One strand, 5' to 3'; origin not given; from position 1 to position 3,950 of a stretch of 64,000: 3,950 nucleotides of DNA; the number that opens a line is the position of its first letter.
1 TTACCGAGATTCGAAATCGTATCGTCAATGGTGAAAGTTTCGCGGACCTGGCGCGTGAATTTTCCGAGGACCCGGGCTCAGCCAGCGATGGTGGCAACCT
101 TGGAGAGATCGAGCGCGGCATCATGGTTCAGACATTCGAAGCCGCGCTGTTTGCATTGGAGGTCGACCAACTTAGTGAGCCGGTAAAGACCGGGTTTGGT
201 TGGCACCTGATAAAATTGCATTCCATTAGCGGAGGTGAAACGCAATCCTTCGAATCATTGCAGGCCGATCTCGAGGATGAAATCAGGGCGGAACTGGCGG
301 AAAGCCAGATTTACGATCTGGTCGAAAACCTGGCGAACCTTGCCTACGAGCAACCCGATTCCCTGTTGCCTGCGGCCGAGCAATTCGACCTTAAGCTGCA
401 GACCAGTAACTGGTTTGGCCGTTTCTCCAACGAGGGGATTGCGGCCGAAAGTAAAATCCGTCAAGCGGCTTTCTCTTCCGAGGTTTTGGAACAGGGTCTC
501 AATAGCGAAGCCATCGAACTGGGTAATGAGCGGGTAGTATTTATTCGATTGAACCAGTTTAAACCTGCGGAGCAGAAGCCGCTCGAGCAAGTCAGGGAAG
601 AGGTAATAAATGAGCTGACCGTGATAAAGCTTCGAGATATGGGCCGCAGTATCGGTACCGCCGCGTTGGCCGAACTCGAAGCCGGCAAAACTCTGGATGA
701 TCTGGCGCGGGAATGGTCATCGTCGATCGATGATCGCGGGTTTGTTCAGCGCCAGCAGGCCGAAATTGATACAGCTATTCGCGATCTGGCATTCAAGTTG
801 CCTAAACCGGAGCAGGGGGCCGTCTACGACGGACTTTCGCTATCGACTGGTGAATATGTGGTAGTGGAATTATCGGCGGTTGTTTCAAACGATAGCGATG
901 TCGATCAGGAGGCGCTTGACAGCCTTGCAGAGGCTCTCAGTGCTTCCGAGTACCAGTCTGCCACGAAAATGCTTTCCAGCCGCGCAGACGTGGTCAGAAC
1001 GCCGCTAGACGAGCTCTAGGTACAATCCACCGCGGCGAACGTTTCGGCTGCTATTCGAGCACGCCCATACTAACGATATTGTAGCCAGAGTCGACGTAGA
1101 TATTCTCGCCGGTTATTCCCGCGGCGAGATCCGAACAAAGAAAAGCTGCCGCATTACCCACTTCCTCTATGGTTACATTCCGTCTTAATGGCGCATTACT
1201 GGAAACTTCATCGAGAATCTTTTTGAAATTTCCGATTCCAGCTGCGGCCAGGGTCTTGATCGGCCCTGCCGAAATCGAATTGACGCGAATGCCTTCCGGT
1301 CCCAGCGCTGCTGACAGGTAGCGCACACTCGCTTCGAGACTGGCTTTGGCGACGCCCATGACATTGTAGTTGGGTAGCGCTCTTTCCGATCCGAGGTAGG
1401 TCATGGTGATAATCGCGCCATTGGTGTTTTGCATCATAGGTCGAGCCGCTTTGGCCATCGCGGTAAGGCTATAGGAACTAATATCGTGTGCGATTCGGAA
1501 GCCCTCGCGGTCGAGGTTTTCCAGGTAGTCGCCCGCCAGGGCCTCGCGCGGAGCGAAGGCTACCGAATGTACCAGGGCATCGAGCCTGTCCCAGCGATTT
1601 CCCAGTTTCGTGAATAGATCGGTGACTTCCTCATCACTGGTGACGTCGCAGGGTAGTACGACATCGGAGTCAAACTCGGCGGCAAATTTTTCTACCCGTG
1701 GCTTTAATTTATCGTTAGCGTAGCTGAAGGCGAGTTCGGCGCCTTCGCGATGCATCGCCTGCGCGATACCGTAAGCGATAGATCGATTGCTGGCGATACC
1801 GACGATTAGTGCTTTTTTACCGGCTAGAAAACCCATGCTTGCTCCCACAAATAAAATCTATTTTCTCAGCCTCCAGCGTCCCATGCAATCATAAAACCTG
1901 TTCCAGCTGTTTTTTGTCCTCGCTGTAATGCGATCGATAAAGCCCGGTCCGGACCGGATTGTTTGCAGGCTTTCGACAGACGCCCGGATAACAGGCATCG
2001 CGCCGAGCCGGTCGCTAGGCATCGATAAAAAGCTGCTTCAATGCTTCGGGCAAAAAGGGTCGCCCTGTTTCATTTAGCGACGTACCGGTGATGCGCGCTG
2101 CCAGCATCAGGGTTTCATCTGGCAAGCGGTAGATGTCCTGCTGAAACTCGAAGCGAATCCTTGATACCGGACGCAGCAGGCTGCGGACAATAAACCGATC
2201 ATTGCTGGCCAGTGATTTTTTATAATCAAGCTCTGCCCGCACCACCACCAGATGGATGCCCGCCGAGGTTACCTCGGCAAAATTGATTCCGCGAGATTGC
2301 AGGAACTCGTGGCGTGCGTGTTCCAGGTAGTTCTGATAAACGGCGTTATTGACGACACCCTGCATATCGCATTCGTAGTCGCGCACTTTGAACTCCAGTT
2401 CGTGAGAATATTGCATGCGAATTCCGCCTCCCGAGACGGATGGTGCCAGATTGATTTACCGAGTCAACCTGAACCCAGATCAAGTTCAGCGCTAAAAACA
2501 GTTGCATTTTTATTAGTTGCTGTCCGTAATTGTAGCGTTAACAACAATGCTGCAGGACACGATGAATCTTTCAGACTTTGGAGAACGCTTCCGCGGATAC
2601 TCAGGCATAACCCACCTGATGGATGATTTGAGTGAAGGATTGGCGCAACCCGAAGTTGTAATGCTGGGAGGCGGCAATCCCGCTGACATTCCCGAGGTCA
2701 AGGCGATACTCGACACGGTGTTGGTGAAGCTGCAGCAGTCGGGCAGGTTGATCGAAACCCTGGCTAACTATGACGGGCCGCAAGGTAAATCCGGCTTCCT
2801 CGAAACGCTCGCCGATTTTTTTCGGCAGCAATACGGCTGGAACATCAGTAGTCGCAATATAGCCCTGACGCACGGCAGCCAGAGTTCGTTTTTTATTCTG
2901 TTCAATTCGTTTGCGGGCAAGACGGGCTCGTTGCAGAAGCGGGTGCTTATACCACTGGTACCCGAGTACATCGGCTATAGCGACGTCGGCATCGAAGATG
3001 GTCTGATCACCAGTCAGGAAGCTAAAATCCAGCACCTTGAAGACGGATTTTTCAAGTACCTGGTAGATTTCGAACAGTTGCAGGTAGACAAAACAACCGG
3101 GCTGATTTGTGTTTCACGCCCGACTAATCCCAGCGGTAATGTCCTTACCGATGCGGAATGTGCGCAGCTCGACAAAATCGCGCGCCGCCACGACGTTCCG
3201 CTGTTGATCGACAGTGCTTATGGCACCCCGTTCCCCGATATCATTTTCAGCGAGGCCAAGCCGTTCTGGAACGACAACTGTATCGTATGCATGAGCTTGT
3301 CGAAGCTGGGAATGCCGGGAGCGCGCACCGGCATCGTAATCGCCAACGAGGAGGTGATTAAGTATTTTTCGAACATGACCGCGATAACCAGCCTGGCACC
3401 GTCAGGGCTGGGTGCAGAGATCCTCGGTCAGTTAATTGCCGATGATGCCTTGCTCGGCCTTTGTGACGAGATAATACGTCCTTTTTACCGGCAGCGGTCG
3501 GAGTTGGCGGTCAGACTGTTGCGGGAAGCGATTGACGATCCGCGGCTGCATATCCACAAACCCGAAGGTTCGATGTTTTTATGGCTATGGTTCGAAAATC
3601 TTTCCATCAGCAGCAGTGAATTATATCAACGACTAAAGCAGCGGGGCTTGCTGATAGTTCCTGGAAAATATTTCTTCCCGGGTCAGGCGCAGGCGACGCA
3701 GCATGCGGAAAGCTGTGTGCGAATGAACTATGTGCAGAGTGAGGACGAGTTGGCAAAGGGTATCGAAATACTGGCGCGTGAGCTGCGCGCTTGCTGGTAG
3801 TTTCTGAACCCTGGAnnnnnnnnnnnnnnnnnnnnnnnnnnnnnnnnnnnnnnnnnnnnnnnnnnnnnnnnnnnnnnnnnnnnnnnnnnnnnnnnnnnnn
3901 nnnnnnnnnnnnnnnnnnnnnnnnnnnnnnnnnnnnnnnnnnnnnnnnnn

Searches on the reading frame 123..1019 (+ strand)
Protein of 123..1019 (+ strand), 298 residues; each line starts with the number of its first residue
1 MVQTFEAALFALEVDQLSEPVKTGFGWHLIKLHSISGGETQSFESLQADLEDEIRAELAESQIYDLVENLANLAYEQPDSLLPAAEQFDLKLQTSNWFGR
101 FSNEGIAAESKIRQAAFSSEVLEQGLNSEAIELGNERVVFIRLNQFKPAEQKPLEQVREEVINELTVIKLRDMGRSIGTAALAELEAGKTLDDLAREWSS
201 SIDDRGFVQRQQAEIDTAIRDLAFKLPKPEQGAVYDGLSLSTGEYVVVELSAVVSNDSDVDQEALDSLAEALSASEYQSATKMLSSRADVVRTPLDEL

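Call 60: search_protein_families(library=pfam, proteins=[window:123-1019:+], max_evalue=0.00001)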
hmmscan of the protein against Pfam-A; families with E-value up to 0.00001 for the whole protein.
window:123-1019:+ (298 aa): 3 families
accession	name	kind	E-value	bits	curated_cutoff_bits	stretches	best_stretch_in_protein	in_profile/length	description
PF13145.12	Rotamase_2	-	1.2e-15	58.8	27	1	5-45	78-118/121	PPIC-type PPIASE domain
PF00639.27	Rotamase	-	5.2e-10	40.6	21.7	1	1-33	64-96/97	PPIC-type PPIASE domain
PF13616.12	Rotamase_3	-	3.4e-06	28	22.5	0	1-32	81-112/116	PPIC-type PPIASE domain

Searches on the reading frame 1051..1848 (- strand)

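Call 60: search_protein_families(library=pfam, proteins=[window:1051-1848:-], max_evalue=0.00001)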
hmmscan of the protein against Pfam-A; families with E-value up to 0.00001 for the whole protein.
window:1051-1848:- (265 aa): 3 families
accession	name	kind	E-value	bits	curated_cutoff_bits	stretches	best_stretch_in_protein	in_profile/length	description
PF13561.12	adh_short_C2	-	6.4e-93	311.1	27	1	17-257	1-236/236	Enoyl-(Acyl carrier protein) reductase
PF00106.31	adh_short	-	2e-20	73.6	26.6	1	12-203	2-188/195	short chain dehydrogenase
PF23441.1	SDR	-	2.3e-07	30.9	27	1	13-212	10-210/258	SDR-like rossmann domain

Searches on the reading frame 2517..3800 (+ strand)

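Call 60: search_protein_families(library=pfam, proteins=[window:2517-3800:+], max_evalue=0.00001)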
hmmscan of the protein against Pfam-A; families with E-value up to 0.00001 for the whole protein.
window:2517-3800:+ (427 aa): 1 family
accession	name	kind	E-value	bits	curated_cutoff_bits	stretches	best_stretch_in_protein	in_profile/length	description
PF00155.27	Aminotran_1_2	-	2e-24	86.9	19.7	1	65-417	19-359/361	Aminotransferase class I and II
